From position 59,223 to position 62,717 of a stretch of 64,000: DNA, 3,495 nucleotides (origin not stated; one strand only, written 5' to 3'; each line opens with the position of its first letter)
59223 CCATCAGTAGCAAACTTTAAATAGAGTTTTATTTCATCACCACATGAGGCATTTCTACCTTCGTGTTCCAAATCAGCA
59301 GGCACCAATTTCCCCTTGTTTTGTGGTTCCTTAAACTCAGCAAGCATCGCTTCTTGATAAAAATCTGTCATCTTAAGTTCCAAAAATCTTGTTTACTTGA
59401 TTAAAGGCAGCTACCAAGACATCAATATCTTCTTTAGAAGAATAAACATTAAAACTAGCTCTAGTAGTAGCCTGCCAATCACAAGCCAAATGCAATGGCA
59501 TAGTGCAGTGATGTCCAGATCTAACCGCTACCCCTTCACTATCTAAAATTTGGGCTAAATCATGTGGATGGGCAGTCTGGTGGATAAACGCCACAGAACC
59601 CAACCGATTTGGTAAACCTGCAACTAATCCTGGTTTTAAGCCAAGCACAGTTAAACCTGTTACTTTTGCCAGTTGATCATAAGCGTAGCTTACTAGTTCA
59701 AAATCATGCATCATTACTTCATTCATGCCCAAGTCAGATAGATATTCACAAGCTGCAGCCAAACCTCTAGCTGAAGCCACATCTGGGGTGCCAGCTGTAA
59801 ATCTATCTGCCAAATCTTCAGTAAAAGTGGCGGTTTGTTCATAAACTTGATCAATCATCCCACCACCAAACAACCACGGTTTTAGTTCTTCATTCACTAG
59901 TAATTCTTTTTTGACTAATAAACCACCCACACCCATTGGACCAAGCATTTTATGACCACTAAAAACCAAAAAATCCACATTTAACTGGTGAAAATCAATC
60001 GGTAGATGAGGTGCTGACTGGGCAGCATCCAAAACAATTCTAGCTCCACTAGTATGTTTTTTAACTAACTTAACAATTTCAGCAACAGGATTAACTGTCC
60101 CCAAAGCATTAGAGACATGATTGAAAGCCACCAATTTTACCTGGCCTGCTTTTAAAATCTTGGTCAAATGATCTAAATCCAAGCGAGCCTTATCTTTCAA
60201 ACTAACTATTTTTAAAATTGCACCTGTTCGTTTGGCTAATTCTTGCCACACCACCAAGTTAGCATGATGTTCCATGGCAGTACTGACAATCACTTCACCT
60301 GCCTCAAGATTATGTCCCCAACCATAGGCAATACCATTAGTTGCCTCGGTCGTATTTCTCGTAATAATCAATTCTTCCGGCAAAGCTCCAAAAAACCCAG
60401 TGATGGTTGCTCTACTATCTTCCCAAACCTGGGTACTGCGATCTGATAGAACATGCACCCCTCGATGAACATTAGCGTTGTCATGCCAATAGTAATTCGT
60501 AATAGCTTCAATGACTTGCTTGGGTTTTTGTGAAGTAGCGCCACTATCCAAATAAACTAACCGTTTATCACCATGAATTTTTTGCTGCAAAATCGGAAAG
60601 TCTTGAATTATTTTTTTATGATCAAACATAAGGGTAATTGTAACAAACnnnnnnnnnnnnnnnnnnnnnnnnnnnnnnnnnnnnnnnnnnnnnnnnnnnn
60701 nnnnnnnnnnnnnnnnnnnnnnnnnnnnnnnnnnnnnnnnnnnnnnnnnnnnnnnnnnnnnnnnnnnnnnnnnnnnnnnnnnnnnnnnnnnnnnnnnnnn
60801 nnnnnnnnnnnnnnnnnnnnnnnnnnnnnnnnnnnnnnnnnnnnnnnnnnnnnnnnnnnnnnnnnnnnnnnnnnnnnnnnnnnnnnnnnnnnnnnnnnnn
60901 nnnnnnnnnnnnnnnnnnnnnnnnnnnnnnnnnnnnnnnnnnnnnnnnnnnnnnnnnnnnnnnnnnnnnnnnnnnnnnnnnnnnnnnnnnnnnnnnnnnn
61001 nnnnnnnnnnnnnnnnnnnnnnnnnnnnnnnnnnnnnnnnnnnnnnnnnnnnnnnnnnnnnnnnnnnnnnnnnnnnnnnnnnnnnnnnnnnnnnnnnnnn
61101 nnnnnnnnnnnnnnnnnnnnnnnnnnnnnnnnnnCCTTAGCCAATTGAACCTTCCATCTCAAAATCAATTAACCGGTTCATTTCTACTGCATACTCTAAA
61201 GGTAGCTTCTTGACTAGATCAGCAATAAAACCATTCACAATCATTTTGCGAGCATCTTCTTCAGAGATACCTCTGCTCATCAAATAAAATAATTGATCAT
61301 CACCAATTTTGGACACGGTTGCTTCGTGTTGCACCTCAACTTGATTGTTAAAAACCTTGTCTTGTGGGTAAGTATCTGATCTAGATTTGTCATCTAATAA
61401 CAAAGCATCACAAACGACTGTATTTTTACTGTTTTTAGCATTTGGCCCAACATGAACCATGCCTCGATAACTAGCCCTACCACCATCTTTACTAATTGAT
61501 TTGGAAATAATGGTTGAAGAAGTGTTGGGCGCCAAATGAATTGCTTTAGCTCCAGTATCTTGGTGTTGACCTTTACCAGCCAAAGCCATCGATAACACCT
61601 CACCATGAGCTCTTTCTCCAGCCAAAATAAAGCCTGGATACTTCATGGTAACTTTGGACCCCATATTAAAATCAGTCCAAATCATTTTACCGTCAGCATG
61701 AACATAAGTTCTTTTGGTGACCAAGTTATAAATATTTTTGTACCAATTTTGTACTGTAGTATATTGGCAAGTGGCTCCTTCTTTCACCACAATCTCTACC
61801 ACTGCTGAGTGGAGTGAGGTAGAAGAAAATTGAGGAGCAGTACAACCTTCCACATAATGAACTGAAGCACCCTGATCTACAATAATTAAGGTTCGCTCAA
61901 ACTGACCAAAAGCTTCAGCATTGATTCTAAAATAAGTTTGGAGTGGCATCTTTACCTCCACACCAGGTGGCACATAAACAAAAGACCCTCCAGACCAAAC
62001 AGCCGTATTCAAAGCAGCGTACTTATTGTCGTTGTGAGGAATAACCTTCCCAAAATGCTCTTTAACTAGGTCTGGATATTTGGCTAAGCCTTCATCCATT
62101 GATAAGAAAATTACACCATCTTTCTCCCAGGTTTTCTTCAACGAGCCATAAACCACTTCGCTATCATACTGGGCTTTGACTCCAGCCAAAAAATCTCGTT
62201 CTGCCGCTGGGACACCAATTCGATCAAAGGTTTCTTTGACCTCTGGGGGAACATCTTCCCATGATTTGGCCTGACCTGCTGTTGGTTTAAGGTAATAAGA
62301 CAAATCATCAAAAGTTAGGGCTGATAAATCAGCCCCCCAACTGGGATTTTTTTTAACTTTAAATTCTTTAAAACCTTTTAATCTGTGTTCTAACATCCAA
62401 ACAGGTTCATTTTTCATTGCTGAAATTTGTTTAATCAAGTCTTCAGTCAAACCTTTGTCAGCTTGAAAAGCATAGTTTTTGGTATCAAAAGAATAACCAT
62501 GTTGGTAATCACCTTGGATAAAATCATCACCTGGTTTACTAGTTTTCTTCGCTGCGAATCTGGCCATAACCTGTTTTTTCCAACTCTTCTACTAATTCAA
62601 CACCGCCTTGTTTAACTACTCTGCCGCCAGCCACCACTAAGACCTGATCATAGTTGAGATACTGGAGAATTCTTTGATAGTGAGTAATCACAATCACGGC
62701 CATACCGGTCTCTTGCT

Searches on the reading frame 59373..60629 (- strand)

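Call 72: search_protein_families(library=pfam, proteins=[window:59373-60629:-], max_evalue=0.00001)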
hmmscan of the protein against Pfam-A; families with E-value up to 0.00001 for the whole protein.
window:59373-60629:- (418 aa): 2 families
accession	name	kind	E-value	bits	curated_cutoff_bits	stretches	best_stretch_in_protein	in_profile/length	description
PF00266.25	Aminotran_5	-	1.3e-119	399.9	21.5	1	25-405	1-371/371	Aminotransferase class-V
PF00155.27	Aminotran_1_2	-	5.2e-06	26.3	19.7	0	131-203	107-187/361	Aminotransferase class I and II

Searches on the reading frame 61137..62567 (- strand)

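Call 72: search_protein_families(library=pfam, proteins=[window:61137-62567:-], max_evalue=0.00001)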
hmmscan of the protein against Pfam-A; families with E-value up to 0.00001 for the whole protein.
window:61137-62567:- (476 aa): 2 families
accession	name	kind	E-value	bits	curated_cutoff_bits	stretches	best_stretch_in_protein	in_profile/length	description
PF01458.23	SUFBD_core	-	5.2e-88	294.9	27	1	213-447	1-232/232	SUF system FeS cluster assembly, SufBD core domain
PF19295.5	SufBD_N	-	9.9e-14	51.8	23.5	1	57-210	25-171/172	SufBD protein N-terminal region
